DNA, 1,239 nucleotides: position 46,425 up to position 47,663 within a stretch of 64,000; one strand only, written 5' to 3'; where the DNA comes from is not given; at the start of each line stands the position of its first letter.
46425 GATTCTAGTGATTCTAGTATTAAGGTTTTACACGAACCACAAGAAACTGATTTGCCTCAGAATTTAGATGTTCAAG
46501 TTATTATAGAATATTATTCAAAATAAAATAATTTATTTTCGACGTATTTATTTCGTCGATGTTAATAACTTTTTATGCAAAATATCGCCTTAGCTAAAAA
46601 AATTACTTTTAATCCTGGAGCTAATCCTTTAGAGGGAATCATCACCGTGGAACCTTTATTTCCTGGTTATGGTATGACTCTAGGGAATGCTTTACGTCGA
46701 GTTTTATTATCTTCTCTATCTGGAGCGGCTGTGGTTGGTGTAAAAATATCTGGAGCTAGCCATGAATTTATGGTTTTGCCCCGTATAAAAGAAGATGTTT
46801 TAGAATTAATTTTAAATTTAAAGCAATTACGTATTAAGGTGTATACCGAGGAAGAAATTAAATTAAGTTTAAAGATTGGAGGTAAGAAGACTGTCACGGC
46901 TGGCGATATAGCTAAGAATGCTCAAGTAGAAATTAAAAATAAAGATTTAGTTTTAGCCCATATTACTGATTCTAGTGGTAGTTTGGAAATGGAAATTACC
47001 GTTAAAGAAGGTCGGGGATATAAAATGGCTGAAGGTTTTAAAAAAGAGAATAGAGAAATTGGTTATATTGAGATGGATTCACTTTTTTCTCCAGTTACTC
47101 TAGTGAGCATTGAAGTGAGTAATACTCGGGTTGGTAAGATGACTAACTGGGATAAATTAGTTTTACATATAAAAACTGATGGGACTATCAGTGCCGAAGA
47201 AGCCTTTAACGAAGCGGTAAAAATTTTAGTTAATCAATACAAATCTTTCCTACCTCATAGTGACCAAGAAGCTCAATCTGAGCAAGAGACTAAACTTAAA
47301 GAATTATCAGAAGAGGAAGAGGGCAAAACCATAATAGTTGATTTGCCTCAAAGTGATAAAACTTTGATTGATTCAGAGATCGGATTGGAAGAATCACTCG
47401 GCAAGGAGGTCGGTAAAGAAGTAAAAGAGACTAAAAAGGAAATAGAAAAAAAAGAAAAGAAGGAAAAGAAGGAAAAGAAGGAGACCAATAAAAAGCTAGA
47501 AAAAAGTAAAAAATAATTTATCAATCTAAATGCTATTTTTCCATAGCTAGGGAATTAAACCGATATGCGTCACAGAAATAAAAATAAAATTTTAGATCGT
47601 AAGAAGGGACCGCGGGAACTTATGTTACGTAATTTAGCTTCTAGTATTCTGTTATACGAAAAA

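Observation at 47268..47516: RpoA lacks the alpha C-terminal domain and ends in an acidic then (EKK)n tail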

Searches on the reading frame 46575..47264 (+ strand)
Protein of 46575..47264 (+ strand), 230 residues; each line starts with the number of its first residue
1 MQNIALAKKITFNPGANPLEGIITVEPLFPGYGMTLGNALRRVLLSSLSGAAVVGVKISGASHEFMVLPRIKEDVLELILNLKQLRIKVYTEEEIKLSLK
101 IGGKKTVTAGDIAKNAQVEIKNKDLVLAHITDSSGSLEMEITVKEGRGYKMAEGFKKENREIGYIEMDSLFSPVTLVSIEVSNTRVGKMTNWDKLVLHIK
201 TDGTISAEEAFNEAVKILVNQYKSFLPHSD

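Call 25: search_protein_representatives(protein=window:46575-47264:+)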
Query: 230 residues. Proteins with E-value up to 0.001 (for the whole library): 8424; up to 1e-10: 4845; up to 1e-30: 934. The best 150 are listed.
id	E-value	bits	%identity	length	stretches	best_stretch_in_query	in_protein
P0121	2.7e-85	301.6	43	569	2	21-227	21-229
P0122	3.0e-84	298.2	63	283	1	1-226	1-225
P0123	1.0e-70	254.0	40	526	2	20-225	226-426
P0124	9.9e-62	224.6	51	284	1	1-222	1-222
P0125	1.9e-61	223.7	49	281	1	1-223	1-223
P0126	5.2e-61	222.3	56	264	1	20-223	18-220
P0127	7.2e-61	221.8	47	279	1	1-223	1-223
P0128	7.4e-60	218.5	48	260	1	1-223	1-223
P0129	7.7e-60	218.5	53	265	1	1-223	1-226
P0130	5.8e-59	215.6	50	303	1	2-224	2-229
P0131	8.1e-59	215.1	45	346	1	1-225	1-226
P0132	2.0e-57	210.6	48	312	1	12-223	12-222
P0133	3.9e-57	209.6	49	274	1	22-222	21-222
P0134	4.5e-57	209.4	48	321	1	15-223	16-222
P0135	7.3e-57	208.7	48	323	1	21-226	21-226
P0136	1.1e-56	208.1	51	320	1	20-225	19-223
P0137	2.0e-56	207.3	47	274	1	6-225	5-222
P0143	1.6e-54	201.1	48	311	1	17-225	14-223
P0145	3.1e-54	200.1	47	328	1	2-226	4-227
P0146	3.2e-54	200.1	49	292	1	1-219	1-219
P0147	4.0e-54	199.8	49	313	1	24-223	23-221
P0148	4.9e-54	199.5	52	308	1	21-229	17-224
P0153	1.1e-53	198.4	45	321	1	4-224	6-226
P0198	8.0e-49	182.5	43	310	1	3-225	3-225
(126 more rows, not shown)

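Call 29: list_cluster_members(proteins=[P0122, P0124, P0125, P0126, P0129, P0130, P0137, P0146, P0133, P0198])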
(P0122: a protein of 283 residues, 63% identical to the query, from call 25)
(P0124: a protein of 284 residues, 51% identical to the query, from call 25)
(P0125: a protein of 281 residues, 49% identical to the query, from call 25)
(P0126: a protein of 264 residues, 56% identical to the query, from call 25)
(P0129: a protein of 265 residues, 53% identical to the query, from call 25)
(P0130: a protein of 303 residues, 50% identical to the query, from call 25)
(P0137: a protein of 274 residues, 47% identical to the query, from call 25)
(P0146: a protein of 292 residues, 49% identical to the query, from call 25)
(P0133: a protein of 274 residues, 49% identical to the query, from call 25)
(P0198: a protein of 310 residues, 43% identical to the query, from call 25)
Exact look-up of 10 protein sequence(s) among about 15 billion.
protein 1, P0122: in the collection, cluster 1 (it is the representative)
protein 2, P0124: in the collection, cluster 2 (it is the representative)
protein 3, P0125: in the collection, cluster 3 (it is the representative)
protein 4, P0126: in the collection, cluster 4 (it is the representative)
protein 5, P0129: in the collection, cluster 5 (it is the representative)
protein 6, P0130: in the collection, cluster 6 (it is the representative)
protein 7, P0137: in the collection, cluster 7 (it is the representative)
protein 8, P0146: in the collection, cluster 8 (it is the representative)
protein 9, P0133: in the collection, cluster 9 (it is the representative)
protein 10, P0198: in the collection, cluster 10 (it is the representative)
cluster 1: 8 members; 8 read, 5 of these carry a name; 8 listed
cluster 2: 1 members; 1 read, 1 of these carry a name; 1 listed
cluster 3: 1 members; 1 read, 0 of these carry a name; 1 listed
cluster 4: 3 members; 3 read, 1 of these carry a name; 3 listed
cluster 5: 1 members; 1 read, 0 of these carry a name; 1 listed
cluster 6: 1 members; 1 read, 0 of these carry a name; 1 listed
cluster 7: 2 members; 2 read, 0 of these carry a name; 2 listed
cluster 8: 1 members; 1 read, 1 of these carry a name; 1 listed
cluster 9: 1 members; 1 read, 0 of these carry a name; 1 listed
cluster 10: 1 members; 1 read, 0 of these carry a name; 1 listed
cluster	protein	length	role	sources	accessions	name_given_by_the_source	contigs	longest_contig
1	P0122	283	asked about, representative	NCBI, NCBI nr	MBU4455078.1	DNA-directed RNA polymerase subunit alpha [Patescibacteria group bacterium]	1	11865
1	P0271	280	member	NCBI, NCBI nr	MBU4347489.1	DNA-directed RNA polymerase subunit alpha, partial [Patescibacteria group bacterium] | DNA-directed RNA polymerase subunit alpha [Patescibacteria group bacterium]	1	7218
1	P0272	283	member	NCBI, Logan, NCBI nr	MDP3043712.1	MAG: DNA-directed RNA polymerase subunit alpha [bacterium] | DNA-directed RNA polymerase subunit alpha [bacterium]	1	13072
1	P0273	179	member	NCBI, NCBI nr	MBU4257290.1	DNA-directed RNA polymerase subunit alpha, partial [Patescibacteria group bacterium] | DNA-directed RNA polymerase subunit alpha [Patescibacteria group bacterium]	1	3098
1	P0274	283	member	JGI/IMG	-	DNA-directed RNA polymerase subunit alpha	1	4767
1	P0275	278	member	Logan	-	-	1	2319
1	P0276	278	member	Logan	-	-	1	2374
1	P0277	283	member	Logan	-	-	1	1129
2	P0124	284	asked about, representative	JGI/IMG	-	DNA-directed RNA polymerase subunit alpha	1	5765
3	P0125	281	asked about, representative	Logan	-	-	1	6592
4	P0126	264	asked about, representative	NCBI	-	-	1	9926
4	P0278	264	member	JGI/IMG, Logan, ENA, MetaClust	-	\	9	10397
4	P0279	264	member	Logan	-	-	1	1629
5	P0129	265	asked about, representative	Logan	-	-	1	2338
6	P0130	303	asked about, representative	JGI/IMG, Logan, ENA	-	-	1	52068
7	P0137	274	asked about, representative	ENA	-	-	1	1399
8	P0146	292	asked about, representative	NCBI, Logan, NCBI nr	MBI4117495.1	MAG: DNA-directed RNA polymerase subunit alpha [Parcubacteria group bacterium] | DNA-directed RNA polymerase subunit alpha [Parcubacteria group bacterium]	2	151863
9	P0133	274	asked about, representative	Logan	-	-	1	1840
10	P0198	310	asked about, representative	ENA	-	-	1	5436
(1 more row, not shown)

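Call 30: list_cluster_members(proteins=[P0131, P0132, P0134, P0135, P0136, P0143, P0145, P0147, P0148, P0153])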
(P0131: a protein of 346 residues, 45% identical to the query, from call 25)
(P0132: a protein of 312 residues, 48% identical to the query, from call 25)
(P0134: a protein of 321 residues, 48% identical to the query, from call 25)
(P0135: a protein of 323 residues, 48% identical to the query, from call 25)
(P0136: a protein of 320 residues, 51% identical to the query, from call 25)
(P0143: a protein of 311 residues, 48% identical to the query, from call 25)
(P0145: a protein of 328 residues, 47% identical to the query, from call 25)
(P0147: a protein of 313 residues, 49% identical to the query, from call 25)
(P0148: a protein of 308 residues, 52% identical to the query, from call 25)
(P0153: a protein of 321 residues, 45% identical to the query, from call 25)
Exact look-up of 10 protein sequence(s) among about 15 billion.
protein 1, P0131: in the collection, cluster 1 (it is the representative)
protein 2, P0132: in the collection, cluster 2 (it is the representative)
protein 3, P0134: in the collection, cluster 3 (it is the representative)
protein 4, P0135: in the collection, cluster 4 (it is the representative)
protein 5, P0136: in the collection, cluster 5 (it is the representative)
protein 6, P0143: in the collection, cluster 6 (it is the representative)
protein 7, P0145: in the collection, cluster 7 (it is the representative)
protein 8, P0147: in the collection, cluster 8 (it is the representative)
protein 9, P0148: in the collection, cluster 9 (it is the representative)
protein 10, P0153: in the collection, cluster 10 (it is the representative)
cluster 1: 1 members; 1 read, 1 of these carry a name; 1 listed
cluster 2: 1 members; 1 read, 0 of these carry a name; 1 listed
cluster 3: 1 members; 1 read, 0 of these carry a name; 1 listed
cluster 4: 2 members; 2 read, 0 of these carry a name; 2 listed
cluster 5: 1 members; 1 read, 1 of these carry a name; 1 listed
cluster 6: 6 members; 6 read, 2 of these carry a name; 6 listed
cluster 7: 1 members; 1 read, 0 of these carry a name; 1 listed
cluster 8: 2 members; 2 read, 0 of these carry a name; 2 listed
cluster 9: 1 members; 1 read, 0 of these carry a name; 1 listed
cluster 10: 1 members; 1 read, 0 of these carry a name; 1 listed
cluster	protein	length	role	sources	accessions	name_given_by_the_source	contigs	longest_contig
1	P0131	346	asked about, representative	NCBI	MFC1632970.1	DNA-directed RNA polymerase subunit alpha [Patescibacteria group bacterium]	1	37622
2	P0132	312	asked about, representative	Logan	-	-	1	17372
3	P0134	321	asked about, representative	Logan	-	-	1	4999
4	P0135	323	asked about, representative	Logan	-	-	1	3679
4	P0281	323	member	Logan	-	-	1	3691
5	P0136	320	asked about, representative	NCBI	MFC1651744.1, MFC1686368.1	DNA-directed RNA polymerase subunit alpha [Patescibacteria group bacterium]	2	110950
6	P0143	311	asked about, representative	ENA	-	-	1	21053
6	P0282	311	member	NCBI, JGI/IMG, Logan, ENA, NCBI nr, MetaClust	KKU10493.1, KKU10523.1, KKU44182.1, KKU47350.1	MAG: DNA-directed RNA polymerase subunit alpha [Parcubacteria group bacterium ... | status=active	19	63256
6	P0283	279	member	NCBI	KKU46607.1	MAG: DNA-directed RNA polymerase subunit alpha, partial [Parcubacteria group bacterium ...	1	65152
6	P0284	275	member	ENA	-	-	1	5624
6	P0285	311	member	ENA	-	-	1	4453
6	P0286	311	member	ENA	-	-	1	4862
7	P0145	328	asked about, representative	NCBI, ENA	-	-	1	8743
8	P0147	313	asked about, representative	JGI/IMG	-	-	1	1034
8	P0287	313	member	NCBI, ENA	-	-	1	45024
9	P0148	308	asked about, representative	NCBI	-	-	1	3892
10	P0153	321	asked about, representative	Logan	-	-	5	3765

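Call 42: find_homologous_proteins(query=P0122, max_evalue=1e-20)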
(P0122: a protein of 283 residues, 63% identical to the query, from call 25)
Query P0122 (283 aa): 7999 proteins with E <= 1e-20 among 8000 candidates; the best 120 are listed.
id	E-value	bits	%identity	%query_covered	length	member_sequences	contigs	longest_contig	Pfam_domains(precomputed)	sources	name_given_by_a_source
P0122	1.9e-174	596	100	100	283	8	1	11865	PF01000.32,PF01193.30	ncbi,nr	ncbi:DNA-directed RNA polymerase subunit alpha [Patescibacteria group bacterium]|nr:DNA-directed RNA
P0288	2.0e-166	570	96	100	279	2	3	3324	PF01000.32,PF01193.30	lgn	-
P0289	3.5e-154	530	94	81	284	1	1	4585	PF01000.32,PF01193.30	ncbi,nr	ncbi:MAG: DNA-directed RNA polymerase subunit alpha [bacterium]|nr:DNA-directed RNA polymerase subun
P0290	5.1e-149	513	87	100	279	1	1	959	PF01000.32,PF01193.30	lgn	-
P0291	4.6e-148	510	89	100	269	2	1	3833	PF01000.32,PF01193.30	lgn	-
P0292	2.1e-145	501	87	94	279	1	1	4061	PF01000.32,PF01193.30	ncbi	-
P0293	8.1e-139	480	90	80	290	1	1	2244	PF01000.32,PF01193.30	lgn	-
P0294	5.2e-117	408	70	100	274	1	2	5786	PF01000.32,PF01193.30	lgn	-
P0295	4.8e-116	405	79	80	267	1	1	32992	PF01000.32,PF01193.30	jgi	jgi:DNA-directed RNA polymerase subunit alpha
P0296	5.5e-116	405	75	84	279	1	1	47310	PF01000.32,PF01193.30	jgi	-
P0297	2.9e-115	402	78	80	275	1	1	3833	PF01000.32,PF01193.30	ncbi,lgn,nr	ncbi:MAG: DNA-directed RNA polymerase subunit alpha [Patescibacteria group bacterium]|nr:DNA-directe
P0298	7.5e-115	401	80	80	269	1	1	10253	PF01000.32,PF01193.30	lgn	-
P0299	2.2e-114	400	77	80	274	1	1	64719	PF01000.32,PF01193.30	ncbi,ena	-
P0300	8.3e-114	398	69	100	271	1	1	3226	PF01000.32,PF01193.30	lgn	-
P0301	1.1e-113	397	68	100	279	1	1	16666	PF01000.32,PF01193.30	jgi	-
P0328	5.7e-111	388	76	80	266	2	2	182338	PF01000.32,PF01193.30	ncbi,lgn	-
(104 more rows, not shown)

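Call 45: search_protein_families(library=pfam, proteins=[P0122, P0295, P0146, P0130, P0137, P0328], max_evalue=10)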
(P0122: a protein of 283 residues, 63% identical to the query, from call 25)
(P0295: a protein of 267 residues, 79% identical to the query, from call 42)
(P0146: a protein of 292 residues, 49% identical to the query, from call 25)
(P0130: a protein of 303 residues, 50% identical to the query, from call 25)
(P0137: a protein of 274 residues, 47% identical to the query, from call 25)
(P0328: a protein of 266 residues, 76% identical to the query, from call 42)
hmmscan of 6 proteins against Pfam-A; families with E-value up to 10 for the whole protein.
P0122 (283 aa): 6 families
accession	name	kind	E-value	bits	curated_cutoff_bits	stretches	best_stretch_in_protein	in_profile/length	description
PF01000.31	RNA_pol_A_bac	-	7.8e-29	100.8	33.9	1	56-172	1-119/119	RNA polymerase Rpb3/RpoA insert domain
PF01193.29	RNA_pol_L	-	3.2e-21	75.3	24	1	26-222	1-74/74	RNA polymerase Rpb3/Rpb11 dimerisation domain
PF13656.11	RNA_pol_L_2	-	0.0015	18.6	27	1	193-223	40-70/75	RNA polymerase Rpb3/Rpb11 dimerisation domain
PF08158.18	SDA1_HEAT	-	0.022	14.2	26.4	1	208-276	143-208/364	SDA1, HEAT repeat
PF06213.17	CobT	-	0.044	13.7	26.1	1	204-276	183-254/276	Cobalamin biosynthesis protein CobT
PF24837.1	AMIN-like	-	0.14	12.7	27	1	181-205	3-27/129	AMIN-like domain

P0295 (267 aa): 7 families
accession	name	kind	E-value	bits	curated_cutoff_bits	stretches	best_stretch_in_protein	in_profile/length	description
PF01000.31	RNA_pol_A_bac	-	6.5e-30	104.2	33.9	1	56-173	1-119/119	RNA polymerase Rpb3/RpoA insert domain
PF01193.29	RNA_pol_L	-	5.8e-20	71.2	24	1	26-223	1-74/74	RNA polymerase Rpb3/Rpb11 dimerisation domain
PF13656.11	RNA_pol_L_2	-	0.00055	20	27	1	195-226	41-72/75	RNA polymerase Rpb3/Rpb11 dimerisation domain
PF24837.1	AMIN-like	-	0.043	14.3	27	1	182-206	3-27/129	AMIN-like domain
PF03730.19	Ku_C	-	0.065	14.2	23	1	202-259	33-89/90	Ku70/Ku80 C-terminal arm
PF06213.17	CobT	-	0.24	11.3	26.1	1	206-257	184-236/276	Cobalamin biosynthesis protein CobT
PF18380.7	GEN1_C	-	8.1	7.7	26.7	0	82-114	17-47/104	Holliday junction resolvase Gen1 C-terminal domain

P0146 (292 aa): 4 families
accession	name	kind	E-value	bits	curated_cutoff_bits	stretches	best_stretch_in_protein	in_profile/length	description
PF01000.31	RNA_pol_A_bac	-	2.9e-26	92.4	33.9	1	55-171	1-118/119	RNA polymerase Rpb3/RpoA insert domain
PF01193.29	RNA_pol_L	-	2.8e-22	78.7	24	1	25-222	1-74/74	RNA polymerase Rpb3/Rpb11 dimerisation domain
PF13656.11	RNA_pol_L_2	-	0.011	15.8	27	1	192-223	39-70/75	RNA polymerase Rpb3/Rpb11 dimerisation domain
PF02178.24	AT_hook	-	0.15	12.5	17.4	1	282-291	1-10/13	AT hook motif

P0130 (303 aa): 3 families
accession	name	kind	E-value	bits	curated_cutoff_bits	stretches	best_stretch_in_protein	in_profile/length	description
PF01000.31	RNA_pol_A_bac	-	1.2e-31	109.8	33.9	1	55-177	1-119/119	RNA polymerase Rpb3/RpoA insert domain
PF01193.29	RNA_pol_L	-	1.9e-20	72.8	24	1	25-227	1-74/74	RNA polymerase Rpb3/Rpb11 dimerisation domain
PF13656.11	RNA_pol_L_2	-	0.15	12.3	27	1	198-231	40-73/75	RNA polymerase Rpb3/Rpb11 dimerisation domain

P0137 (274 aa): 4 families
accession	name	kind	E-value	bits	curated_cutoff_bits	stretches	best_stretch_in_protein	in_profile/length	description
PF01000.31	RNA_pol_A_bac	-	2.2e-27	96.1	33.9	1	56-170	3-119/119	RNA polymerase Rpb3/RpoA insert domain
PF01193.29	RNA_pol_L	-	2.2e-20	72.6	24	1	24-220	1-74/74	RNA polymerase Rpb3/Rpb11 dimerisation domain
PF13656.11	RNA_pol_L_2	-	0.013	15.7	27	1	192-221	41-70/75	RNA polymerase Rpb3/Rpb11 dimerisation domain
PF02178.24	AT_hook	-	0.092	13.1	17.4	1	265-273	2-10/13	AT hook motif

P0328 (266 aa): 7 families
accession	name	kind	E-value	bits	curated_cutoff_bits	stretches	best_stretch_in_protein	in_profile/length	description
PF01000.31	RNA_pol_A_bac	-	7.1e-26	91.2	33.9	1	56-172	1-119/119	RNA polymerase Rpb3/RpoA insert domain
PF01193.29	RNA_pol_L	-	1.6e-20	73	24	1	26-222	1-74/74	RNA polymerase Rpb3/Rpb11 dimerisation domain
PF13656.11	RNA_pol_L_2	-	0.00082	19.5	27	1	193-227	40-74/75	RNA polymerase Rpb3/Rpb11 dimerisation domain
PF09998.14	DUF2239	-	0.03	14.6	25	1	230-264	47-81/182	Uncharacterized protein conserved in bacteria (DUF2239)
PF02178.24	AT_hook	-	0.57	10.7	17.4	1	258-266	2-10/13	AT hook motif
PF04888.17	SseC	-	1.3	8.9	30.2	1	210-251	12-50/312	Secretion system effector C (SseC) like family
PF03730.19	Ku_C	-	2.2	9.3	23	1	200-259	32-88/90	Ku70/Ku80 C-terminal arm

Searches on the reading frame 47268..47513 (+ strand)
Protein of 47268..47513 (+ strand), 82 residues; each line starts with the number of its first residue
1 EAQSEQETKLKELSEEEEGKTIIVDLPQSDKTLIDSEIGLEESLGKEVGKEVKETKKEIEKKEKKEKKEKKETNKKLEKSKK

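Call 3: search_protein_families(library=pfam, proteins=[window:47268-47513:+], max_evalue=10)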
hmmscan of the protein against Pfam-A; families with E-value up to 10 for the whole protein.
window:47268-47513:+ (82 aa): 1 family
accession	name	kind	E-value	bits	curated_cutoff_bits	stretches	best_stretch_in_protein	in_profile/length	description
PF13931.11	Microtub_bind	-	4.6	8.3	25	1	5-81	53-132/138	Kinesin-associated microtubule-binding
